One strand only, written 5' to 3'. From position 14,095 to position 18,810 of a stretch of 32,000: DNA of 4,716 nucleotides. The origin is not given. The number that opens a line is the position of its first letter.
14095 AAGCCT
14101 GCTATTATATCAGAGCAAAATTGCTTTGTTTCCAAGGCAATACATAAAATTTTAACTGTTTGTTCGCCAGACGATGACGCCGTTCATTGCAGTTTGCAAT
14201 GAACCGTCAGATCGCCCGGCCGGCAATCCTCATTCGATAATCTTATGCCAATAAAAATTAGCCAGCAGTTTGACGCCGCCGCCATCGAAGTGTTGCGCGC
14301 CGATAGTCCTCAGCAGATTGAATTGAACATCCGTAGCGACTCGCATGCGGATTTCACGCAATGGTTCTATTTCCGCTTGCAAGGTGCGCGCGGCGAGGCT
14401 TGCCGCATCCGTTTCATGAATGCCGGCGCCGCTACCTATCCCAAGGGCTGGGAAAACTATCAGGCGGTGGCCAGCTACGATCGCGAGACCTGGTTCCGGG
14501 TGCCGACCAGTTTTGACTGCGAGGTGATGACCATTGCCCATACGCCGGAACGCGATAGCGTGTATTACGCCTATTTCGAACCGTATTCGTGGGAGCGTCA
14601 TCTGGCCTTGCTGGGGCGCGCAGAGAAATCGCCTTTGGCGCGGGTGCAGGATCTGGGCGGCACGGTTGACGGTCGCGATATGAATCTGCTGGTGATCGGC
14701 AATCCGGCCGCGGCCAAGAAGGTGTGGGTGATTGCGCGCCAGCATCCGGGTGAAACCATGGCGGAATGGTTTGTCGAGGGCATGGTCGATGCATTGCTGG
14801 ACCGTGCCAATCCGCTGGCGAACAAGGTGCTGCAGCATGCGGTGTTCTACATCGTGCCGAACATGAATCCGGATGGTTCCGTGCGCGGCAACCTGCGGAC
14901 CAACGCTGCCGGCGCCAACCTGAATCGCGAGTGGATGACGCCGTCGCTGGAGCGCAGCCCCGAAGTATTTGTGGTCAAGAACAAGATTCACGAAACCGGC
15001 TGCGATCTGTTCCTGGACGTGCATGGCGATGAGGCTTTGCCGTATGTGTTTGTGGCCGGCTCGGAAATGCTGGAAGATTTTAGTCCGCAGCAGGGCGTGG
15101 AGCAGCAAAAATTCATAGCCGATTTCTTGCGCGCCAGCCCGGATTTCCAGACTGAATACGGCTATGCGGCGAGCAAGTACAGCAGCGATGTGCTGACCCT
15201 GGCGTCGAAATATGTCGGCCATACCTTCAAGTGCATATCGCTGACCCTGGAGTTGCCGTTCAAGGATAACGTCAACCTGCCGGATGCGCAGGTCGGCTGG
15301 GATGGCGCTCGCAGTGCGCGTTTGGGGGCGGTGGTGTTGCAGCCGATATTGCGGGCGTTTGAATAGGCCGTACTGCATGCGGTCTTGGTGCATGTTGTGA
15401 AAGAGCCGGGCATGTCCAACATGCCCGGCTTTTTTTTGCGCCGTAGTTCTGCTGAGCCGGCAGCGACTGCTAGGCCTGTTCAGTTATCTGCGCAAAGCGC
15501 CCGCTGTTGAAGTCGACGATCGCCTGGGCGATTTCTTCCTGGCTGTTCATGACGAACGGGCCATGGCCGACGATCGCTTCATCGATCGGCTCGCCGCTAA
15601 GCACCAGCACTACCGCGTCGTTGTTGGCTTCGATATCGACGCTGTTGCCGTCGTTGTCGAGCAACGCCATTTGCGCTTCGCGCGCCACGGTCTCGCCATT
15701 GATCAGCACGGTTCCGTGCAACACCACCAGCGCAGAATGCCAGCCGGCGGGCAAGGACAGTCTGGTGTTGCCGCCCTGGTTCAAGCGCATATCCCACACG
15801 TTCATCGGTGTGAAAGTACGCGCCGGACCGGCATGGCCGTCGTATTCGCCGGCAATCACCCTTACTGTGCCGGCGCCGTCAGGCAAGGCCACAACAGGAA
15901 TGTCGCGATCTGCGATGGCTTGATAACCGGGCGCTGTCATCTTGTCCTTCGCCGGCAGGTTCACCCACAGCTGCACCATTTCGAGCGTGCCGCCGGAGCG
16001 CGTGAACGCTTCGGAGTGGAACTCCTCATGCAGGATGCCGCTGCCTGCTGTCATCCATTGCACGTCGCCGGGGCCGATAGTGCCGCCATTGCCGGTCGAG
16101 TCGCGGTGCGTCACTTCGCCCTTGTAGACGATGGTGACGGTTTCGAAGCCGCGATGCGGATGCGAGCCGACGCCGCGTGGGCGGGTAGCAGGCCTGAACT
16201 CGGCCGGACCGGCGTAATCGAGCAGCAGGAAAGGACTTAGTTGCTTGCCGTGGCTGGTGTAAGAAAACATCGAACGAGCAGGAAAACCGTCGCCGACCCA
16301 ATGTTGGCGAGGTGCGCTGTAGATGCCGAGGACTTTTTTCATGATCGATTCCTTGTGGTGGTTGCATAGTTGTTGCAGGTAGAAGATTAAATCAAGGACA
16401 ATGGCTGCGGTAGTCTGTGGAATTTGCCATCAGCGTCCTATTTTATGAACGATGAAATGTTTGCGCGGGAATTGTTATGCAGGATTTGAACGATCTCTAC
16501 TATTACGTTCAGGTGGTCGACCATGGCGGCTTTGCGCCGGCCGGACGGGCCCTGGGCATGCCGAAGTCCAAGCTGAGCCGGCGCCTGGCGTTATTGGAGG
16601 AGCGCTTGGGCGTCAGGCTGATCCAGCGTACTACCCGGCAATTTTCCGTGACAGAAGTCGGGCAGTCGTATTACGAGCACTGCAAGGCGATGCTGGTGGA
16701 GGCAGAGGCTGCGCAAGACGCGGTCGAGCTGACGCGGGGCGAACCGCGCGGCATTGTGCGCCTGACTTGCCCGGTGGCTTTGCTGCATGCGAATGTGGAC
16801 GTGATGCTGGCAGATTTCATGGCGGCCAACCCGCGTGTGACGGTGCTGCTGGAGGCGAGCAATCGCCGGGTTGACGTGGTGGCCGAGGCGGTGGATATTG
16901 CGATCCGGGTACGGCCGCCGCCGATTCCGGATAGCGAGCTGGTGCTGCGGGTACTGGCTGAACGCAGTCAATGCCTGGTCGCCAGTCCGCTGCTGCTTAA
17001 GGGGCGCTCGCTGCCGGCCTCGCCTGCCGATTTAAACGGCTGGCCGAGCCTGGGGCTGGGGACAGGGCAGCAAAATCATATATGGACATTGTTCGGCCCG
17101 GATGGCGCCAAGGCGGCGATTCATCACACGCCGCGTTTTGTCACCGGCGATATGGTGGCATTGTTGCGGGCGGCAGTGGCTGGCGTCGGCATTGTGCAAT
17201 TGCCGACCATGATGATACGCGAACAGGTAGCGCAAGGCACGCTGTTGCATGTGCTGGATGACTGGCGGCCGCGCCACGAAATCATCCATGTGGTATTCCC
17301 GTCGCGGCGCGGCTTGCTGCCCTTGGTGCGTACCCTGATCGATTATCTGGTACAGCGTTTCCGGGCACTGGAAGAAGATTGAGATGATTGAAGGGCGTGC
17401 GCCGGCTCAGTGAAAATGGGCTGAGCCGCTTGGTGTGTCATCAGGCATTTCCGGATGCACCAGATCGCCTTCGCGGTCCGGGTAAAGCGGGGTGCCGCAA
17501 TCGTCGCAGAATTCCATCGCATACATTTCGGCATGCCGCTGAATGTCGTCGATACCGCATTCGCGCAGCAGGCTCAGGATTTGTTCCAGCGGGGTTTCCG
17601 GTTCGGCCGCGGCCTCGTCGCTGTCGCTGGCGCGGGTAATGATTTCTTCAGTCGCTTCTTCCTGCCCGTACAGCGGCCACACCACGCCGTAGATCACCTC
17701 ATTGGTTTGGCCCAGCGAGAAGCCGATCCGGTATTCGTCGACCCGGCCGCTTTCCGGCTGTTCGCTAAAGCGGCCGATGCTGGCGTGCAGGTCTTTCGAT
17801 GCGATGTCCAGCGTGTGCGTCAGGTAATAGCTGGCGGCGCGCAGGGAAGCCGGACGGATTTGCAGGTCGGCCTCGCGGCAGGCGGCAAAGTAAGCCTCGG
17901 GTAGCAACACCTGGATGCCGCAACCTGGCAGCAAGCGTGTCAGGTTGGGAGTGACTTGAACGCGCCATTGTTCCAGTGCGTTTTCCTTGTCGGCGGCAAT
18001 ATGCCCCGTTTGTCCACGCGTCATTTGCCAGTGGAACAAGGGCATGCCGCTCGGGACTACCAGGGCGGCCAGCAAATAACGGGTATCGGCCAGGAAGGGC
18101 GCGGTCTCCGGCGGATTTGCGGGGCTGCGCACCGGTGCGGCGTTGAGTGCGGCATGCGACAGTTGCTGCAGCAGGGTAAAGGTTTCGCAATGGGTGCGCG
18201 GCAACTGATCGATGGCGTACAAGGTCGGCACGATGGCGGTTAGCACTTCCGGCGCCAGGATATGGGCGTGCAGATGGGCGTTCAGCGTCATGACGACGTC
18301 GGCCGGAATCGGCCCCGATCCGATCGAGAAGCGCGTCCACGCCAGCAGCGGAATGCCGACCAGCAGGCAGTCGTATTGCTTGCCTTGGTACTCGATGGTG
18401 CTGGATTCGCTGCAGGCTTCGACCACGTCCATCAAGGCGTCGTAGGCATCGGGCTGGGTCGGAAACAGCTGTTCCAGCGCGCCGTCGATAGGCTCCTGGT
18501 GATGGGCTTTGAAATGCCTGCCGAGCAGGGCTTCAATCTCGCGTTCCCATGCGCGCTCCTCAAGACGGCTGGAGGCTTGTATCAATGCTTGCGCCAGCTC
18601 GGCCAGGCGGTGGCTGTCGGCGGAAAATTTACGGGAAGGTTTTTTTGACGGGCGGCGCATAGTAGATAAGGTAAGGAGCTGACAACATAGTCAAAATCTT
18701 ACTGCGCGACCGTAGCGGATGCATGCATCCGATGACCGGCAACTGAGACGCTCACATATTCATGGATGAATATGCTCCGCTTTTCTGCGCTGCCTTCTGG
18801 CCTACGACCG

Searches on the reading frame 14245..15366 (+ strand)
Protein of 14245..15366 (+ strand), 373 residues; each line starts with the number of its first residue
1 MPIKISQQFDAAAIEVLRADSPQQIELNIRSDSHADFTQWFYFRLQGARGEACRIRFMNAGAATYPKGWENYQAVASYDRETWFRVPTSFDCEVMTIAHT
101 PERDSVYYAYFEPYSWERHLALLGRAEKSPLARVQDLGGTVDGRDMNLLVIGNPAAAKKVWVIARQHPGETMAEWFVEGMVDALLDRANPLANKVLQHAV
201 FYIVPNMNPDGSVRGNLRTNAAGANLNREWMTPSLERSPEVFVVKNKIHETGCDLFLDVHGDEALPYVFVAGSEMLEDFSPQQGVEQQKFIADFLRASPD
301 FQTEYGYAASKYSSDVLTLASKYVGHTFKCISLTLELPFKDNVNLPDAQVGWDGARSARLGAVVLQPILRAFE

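Call 8: search_protein_families(library=pfam, proteins=[window:14245-15366:+], max_evalue=0.01)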
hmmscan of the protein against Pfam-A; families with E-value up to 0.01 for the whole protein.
window:14245-15366:+ (373 aa): 2 families
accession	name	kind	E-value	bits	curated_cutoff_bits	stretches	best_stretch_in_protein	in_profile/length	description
PF18027.6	Pepdidase_M14_N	-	1.6e-38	131.5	23.2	1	5-111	1-107/107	Cytosolic carboxypeptidase N-terminal domain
PF00246.29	Peptidase_M14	-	3.8e-19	69.8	21.6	1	126-268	10-190/286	Zinc carboxypeptidase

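Call 22: find_encoding_contigs(protein=window:14245-15366:+, flank=10000, max_places=10)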
Protein window:14245-15366:+ (373 aa): 2 contigs read that carry it; 1 place shown.
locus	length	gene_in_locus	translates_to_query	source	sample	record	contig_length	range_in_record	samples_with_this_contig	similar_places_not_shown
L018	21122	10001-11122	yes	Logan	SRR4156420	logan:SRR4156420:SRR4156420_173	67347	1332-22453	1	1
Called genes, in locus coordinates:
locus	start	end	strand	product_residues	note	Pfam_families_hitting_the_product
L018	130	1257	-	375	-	PF14350:Beta_protein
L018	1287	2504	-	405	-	-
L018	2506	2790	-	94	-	PF09907:HigB_toxin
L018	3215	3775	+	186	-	PF00239:Resolvase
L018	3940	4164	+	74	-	-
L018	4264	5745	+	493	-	PF18862:ApeA_NTD1, PF18739:HEPN_Apea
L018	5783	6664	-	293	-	-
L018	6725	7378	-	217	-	PF13643:DUF4145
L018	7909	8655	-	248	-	-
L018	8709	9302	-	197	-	-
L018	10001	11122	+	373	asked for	PF18027:Pepdidase_M14_N, PF00246:Peptidase_M14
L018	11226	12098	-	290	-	PF02678:Pirin, PF05726:Pirin_C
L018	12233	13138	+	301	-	PF00126:HTH_1, PF03466:LysR_substrate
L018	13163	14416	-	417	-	PF11062:DUF2863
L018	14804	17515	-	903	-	PF00330:Aconitase, PF00694:Aconitase_C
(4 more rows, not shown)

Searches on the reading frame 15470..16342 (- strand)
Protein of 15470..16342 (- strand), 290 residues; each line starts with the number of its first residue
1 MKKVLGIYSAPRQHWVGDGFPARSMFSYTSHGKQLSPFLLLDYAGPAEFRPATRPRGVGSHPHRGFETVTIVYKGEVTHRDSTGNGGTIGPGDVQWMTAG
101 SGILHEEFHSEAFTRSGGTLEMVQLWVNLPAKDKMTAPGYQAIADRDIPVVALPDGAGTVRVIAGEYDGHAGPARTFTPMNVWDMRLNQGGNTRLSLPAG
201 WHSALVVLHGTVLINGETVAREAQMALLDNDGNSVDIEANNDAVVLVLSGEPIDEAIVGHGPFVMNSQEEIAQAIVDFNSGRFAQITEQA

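Call 8: search_protein_families(library=pfam, proteins=[window:15470-16342:-], max_evalue=0.01)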
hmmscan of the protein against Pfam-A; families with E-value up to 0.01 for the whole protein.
window:15470-16342:- (290 aa): 3 families
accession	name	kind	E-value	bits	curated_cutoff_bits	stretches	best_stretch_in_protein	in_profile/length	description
PF02678.22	Pirin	-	3.2e-35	120.8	26.1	1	22-127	4-108/108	Pirin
PF05726.19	Pirin_C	-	2.2e-29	102.3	27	1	182-283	1-102/103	Pirin C-terminal cupin domain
PF17954.7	Pirin_C_2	-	0.003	18.2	22.9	1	178-248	16-84/86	Quercetinase C-terminal cupin domain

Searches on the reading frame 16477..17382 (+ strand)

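Call 8: search_protein_families(library=pfam, proteins=[window:16477-17382:+], max_evalue=0.01)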
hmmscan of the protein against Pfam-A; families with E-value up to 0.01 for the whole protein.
window:16477-17382:+ (301 aa): 3 families
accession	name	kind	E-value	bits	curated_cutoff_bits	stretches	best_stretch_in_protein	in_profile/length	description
PF03466.25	LysR_substrate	-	3.5e-31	108.7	28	1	88-295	2-208/209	LysR substrate binding domain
PF00126.33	HTH_1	-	1.2e-17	64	26.6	1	4-63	1-60/60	Bacterial regulatory helix-turn-helix protein, lysR family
PF25213.1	HVO_A0261_N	-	0.0016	18.7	35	1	25-80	33-85/86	HVO_A0261 N-terminal domain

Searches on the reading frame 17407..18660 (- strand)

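Call 8: search_protein_families(library=pfam, proteins=[window:17407-18660:-], max_evalue=0.01)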
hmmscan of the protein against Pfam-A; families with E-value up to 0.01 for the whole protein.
window:17407-18660:- (417 aa): 1 family
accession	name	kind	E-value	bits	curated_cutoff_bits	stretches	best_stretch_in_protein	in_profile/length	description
PF11062.13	DUF2863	-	5.3e-170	565.7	25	1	5-416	2-398/398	Protein of unknown function (DUF2863)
